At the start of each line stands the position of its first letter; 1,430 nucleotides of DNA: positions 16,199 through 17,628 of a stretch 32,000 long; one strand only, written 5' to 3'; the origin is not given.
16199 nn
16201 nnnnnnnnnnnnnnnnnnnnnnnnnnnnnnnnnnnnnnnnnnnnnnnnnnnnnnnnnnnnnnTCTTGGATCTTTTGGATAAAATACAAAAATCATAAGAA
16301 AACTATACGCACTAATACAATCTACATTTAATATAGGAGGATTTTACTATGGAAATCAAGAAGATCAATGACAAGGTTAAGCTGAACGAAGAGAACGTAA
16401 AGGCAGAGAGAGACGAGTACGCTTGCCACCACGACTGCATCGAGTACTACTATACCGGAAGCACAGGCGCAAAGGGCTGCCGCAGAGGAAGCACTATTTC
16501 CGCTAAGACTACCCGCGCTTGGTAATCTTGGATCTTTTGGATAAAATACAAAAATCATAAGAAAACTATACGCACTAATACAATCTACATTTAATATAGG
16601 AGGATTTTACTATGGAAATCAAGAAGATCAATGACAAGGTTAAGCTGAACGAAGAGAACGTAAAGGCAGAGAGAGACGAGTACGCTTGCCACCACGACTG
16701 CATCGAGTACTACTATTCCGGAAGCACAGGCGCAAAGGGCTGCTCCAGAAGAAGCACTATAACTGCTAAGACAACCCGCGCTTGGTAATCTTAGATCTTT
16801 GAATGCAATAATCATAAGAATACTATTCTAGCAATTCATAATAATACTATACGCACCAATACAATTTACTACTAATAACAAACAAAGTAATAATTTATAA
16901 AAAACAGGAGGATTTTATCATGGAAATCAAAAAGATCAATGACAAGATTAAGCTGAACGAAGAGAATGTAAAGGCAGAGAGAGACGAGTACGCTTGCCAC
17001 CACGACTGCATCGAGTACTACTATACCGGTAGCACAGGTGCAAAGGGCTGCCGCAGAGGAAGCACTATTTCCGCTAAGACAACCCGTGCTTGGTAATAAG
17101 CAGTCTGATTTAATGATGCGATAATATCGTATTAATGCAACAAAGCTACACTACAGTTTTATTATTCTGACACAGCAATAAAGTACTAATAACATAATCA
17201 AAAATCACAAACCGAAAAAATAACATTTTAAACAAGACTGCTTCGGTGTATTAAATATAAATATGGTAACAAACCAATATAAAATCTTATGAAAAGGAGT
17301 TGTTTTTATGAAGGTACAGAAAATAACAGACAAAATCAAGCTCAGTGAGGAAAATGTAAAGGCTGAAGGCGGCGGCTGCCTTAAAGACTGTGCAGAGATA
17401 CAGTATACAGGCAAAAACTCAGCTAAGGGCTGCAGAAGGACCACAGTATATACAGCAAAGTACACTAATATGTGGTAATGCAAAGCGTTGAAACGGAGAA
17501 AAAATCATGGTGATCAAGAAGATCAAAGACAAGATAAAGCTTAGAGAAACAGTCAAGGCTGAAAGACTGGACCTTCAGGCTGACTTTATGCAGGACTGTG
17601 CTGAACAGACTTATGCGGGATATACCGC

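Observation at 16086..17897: Seven precursor genes invisible in the ORF track; the track shows only their antisense shadows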

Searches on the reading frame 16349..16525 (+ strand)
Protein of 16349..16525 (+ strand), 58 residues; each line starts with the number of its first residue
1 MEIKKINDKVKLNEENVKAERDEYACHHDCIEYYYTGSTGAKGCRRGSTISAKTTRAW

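Call 6: search_protein_families(library=pfam, proteins=[window:16349-16525:+], max_evalue=10)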
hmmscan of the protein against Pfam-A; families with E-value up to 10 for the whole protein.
window:16349-16525:+ (58 aa): 0 families

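Call 9: search_protein_families(library=ncbifam, proteins=[window:16349-16525:+], max_evalue=1)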
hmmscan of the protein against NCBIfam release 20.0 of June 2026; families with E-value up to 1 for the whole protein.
window:16349-16525:+ (58 aa): 0 families

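Call 15: find_homologous_proteins(query=window:16349-16522:+, max_evalue=0.01)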
Query seq(58 aa) (58 aa): 7 proteins with E <= 0.01 among 7 candidates.
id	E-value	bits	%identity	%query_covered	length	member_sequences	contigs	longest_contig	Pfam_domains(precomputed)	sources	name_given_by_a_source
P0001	9.8e-30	118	93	100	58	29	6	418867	-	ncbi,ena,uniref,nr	ncbi:MAG: hypothetical protein J5582_04765 [Ruminococcus sp.]|uniref:Uncharacterized protein n=1 Tax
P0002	1.0e-28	115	91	100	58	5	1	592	-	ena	-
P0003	1.4e-27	111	88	100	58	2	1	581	-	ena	-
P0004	2.0e-24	102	90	90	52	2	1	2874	-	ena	-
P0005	1.1e-21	93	69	100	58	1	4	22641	-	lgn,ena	-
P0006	5.4e-19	85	69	100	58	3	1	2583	-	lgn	-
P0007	3.1e-16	76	65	100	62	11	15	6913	-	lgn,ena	-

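Call 18: find_encoding_contigs(protein=P0001, flank=10000, max_places=4)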
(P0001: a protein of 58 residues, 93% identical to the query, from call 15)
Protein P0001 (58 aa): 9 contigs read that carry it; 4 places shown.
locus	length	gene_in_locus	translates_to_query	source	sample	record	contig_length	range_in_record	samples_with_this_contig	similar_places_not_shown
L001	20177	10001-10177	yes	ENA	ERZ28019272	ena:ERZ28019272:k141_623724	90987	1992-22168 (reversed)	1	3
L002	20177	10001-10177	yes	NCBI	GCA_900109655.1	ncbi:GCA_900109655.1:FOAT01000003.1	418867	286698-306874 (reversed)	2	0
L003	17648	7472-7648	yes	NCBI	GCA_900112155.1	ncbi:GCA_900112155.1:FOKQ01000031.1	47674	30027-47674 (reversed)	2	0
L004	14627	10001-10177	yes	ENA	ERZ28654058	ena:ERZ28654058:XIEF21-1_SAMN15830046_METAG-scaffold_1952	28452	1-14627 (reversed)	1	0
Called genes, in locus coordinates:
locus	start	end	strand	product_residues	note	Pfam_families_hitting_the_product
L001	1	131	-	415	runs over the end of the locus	PF14262:Cthe_2159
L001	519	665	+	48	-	-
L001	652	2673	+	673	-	PF07638:Sigma70_ECF, PF04542:Sigma70_r2, PF08281:Sigma70_r4_2, PF04545:Sigma70_r4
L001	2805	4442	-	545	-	PF03553:Na_H_antiporter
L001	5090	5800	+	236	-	PF00072:Response_reg, PF04397:LytTR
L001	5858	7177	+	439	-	PF14689:SPOB_a, PF14501:HATPase_c_5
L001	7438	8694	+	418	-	PF04055:Radical_SAM, PF13353:Fer4_12 (weak)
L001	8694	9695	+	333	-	PF04055:Radical_SAM, PF13353:Fer4_12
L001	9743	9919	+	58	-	-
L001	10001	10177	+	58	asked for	-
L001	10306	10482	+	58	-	-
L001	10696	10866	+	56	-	-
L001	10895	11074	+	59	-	-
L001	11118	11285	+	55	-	-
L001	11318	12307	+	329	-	PF00082:Peptidase_S8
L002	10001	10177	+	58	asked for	-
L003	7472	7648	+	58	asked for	-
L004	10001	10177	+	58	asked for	-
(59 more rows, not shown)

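Call 19: find_encoding_contigs(protein=P0007, flank=10000, max_places=5)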
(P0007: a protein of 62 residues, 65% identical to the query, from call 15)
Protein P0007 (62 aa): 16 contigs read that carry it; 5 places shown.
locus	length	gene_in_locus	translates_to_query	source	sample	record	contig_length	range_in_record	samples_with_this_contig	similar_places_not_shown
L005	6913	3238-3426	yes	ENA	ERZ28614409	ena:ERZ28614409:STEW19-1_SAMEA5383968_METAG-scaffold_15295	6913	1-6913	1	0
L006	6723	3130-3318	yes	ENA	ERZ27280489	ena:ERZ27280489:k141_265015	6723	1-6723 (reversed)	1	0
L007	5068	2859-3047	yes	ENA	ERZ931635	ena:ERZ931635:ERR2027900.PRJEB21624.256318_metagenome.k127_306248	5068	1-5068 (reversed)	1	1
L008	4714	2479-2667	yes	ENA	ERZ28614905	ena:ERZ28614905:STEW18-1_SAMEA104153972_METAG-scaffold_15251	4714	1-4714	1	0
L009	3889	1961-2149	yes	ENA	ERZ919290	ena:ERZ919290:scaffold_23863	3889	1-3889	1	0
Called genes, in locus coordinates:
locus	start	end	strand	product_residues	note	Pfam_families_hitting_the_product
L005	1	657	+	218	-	?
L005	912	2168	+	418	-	PF04055:Radical_SAM, PF13353:Fer4_12 (weak)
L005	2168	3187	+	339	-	PF04055:Radical_SAM, PF13353:Fer4_12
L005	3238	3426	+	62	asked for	-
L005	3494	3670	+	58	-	-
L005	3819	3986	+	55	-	-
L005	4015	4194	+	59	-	-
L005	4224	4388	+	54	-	-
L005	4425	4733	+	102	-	-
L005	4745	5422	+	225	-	-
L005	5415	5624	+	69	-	-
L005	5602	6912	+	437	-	?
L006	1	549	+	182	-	?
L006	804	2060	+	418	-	PF04055:Radical_SAM, PF13353:Fer4_12 (weak)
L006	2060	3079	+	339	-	PF04055:Radical_SAM, PF13353:Fer4_12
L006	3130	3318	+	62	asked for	-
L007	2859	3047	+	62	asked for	-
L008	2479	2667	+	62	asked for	-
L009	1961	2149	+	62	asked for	-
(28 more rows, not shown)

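Call 41: search_protein_representatives(alignment_id=A3)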
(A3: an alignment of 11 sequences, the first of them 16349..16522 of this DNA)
Query: 11 sequences, 58 profile positions. Proteins with E-value up to 0.001 (for the whole library): 14; up to 1e-10: 10; up to 1e-30: 1. The best 14 are listed.
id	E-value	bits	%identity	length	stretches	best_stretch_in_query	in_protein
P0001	8.6e-32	124.9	-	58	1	1-58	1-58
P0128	1.4e-20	89.1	-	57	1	1-58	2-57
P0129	1.9e-20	88.6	-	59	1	1-56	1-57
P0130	1.3e-18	82.7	-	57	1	1-58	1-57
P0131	5.4e-18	80.7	-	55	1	1-58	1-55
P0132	8.9e-18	80.0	-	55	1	1-56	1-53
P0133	4.7e-16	74.5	-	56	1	1-58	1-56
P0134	2.5e-14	69.0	-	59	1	1-48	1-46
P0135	1.7e-13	66.3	-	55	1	1-58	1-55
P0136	5.3e-11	58.3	-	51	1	1-56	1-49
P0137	9.9e-07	44.7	-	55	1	1-58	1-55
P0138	2.9e-05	40.0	-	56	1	1-57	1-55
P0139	4.8e-05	39.3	-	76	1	1-58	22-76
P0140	4.9e-05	39.2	-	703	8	16-39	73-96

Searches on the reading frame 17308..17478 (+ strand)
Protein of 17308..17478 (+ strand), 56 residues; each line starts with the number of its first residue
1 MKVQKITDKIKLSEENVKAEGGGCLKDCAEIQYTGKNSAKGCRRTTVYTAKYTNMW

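Call 6: search_protein_families(library=pfam, proteins=[window:17308-17478:+], max_evalue=10)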
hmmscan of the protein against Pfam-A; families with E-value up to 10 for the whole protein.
window:17308-17478:+ (56 aa): 0 families

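Call 9: search_protein_families(library=ncbifam, proteins=[window:17308-17478:+], max_evalue=1)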
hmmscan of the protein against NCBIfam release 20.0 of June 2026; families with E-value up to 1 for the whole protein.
window:17308-17478:+ (56 aa): 0 families

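Call 88: find_encoding_contigs(protein=window:17308-17478:+, flank=7000, max_places=8)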
Protein window:17308-17478:+ (56 aa): 23 contigs read that carry it; 8 places shown.
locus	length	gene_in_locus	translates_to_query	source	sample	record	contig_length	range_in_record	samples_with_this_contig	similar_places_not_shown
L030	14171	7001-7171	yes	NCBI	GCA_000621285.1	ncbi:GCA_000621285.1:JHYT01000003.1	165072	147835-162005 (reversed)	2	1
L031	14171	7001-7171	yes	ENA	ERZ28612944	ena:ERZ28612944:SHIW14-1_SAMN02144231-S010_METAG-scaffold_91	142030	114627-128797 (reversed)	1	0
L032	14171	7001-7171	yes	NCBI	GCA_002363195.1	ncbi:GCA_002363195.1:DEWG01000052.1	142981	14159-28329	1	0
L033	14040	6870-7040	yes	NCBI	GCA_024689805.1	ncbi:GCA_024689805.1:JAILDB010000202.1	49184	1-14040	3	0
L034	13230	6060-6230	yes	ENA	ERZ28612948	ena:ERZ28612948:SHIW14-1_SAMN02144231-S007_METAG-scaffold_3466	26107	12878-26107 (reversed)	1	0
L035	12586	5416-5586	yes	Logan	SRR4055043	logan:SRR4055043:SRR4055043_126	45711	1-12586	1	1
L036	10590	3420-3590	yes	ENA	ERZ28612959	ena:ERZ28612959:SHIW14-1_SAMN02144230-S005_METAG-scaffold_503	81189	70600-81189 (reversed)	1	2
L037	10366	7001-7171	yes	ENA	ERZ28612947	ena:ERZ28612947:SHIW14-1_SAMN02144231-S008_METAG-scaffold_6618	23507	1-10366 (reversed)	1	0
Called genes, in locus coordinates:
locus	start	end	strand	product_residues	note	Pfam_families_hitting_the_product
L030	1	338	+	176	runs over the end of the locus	PF13302:Acetyltransf_3, PF00583:Acetyltransf_1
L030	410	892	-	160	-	-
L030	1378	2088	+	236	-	PF00072:Response_reg, PF04397:LytTR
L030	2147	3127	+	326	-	PF14689:SPOB_a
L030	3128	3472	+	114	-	PF02518:HATPase_c (weak), PF14501:HATPase_c_5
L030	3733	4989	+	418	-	PF04055:Radical_SAM, PF13353:Fer4_12 (weak)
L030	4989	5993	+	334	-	PF04055:Radical_SAM, PF13353:Fer4_12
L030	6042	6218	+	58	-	-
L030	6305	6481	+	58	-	-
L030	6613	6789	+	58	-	-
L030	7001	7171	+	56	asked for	-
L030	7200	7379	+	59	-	-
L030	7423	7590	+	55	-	-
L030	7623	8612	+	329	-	PF00082:Peptidase_S8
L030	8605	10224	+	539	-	PF00664:ABC_membrane, PF00005:ABC_tran, PF02463:SMC_N (faint)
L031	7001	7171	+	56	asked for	-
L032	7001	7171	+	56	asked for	-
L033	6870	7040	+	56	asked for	-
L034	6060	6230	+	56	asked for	-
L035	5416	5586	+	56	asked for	-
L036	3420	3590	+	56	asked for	-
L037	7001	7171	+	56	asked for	-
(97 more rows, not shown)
